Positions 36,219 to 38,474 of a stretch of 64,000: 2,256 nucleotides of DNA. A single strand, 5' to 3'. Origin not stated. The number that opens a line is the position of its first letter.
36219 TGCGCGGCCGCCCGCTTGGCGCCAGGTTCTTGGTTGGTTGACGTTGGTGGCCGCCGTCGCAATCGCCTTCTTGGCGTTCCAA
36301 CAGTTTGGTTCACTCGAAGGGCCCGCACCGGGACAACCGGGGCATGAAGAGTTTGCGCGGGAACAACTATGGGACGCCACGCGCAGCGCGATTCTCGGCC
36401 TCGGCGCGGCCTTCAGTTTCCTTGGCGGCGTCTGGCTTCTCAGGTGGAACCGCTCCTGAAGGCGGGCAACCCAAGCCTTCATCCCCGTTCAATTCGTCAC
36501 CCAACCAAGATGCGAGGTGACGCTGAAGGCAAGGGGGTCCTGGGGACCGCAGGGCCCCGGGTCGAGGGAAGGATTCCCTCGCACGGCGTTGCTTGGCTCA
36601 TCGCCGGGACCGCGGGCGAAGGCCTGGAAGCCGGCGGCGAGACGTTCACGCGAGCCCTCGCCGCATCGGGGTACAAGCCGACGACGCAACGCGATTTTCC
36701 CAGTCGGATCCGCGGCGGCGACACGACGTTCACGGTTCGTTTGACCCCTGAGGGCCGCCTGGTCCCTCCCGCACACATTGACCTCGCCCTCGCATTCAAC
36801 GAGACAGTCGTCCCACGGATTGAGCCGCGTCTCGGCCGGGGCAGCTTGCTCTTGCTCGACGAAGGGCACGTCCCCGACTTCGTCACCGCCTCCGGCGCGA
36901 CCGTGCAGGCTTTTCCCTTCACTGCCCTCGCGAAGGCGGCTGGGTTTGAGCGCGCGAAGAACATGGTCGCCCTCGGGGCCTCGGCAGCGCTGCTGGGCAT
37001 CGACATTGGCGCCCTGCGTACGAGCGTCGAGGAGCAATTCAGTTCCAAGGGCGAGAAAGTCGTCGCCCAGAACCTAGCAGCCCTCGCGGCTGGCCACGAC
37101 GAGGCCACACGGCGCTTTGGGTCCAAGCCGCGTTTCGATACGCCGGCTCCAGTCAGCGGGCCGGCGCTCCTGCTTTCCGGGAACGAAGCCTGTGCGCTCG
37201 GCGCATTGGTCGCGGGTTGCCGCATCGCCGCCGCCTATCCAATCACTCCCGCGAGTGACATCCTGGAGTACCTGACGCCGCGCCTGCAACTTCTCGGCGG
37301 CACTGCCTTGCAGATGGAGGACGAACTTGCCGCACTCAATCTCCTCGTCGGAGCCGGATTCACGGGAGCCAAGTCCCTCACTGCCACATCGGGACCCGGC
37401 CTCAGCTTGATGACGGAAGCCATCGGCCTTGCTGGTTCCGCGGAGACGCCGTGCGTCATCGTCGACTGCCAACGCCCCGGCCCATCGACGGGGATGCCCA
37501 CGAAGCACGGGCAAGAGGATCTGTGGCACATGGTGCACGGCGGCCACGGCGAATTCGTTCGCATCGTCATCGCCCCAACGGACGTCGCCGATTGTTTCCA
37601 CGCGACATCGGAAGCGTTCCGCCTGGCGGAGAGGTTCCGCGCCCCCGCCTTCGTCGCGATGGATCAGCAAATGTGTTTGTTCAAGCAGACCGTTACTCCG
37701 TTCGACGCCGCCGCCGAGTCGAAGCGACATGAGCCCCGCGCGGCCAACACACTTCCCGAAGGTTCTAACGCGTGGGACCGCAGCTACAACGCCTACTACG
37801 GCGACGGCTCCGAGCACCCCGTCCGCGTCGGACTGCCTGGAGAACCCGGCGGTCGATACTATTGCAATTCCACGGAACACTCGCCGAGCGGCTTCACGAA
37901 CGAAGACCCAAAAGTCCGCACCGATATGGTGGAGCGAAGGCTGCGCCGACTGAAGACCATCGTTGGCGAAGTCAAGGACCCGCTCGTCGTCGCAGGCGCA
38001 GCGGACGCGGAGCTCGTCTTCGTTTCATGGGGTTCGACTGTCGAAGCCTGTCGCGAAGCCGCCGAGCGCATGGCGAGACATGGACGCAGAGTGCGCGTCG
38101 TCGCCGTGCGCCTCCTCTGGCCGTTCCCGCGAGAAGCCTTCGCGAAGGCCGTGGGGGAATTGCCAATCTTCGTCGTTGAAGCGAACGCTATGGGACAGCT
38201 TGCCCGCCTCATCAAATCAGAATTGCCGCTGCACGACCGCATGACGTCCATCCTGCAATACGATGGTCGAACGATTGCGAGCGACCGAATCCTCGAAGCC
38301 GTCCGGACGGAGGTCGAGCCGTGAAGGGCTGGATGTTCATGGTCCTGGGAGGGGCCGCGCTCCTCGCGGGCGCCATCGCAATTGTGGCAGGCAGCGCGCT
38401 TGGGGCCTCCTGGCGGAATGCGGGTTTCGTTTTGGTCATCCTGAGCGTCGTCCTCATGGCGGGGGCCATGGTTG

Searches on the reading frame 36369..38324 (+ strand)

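Call 72: search_protein_families(library=pfam, proteins=[window:36369-38324:+], max_evalue=0.0001)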
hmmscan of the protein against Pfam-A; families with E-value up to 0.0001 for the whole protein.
window:36369-38324:+ (651 aa): 4 families
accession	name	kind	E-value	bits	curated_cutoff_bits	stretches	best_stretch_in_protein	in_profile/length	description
PF01855.24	POR_N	-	2.5e-47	162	27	1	278-450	2-173/231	Pyruvate flavodoxin/ferredoxin oxidoreductase, thiamine diP-bdg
PF01558.24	POR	-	1.6e-31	110.2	27.4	1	82-243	1-172/173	Pyruvate ferredoxin/flavodoxin oxidoreductase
PF17147.9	PFOR_II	-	5.7e-11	43.1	27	1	547-639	1-100/102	Pyruvate:ferredoxin oxidoreductase core domain II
PF02780.25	Transketolase_C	-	4.5e-08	33.5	25.9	1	547-603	10-66/124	Transketolase, C-terminal domain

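Call 109: search_protein_families(library=ncbifam, proteins=[window:36369-38324:+], max_evalue=1e-10)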
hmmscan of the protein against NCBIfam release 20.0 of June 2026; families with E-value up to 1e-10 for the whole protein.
window:36369-38324:+ (651 aa): 12 families
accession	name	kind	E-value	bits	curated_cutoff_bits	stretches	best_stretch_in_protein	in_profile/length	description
TIGR03710.1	OAFO_sf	subfamily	1.4e-166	555.4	482.75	1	74-644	2-560/561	2-oxoacid:acceptor oxidoreductase subunit alpha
NF041170.1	Oxoac_fdxalpha_Archa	equivalog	6.7e-106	355.1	800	1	192-648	164-622/636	2-oxoacid:ferredoxin oxidoreductase subunit alpha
NF006412.0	PRK08659.1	equivalog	2.3e-88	296.9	411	1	267-647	6-375/378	2-oxoacid:acceptor oxidoreductase subunit alpha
NF007206.0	PRK09627.1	equivalog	1.4e-64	218.4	579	1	268-646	5-373/375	2-oxoglutarate synthase subunit alpha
NF005507.0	PRK07119.1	subfamily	4.1e-60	203.5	399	1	267-455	5-193/352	3-methyl-2-oxobutanoate dehydrogenase subunit VorB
NF040682.1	PorA_Arch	equivalog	5.3e-20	71.7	550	1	269-369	6-108/387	pyruvate synthase subunit PorA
NF045764.1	PhenlGlyoxDHPadG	equivalog_domain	9.8e-20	70.4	700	1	267-421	3-153/398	NADH-dependent phenylglyoxylate dehydrogenase subunit alpha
NF006232.0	PRK08366.1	equivalog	7.7e-19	67.6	646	1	268-369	9-112/394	2-ketoisovalerate ferredoxin oxidoreductase subunit alpha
NF007201.0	PRK09622.1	equivalog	5.2e-17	61.8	590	0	271-446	15-189/405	2-oxoacid:ferredoxin oxidoreductase subunit alpha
TIGR02176.1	pyruv_ox_red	equivalog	4.8e-13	47.9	911.35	0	519-595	237-313/1167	pyruvate:ferredoxin (flavodoxin) oxidoreductase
NF006233.0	PRK08367.1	equivalog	6.5e-13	48.3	625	0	268-365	6-105/394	pyruvate ferredoxin oxidoreductase subunit alpha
NF005324.0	PRK06853.1-4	equivalog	1.8e-12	47.5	222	1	185-247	128-190/196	indolepyruvate oxidoreductase subunit beta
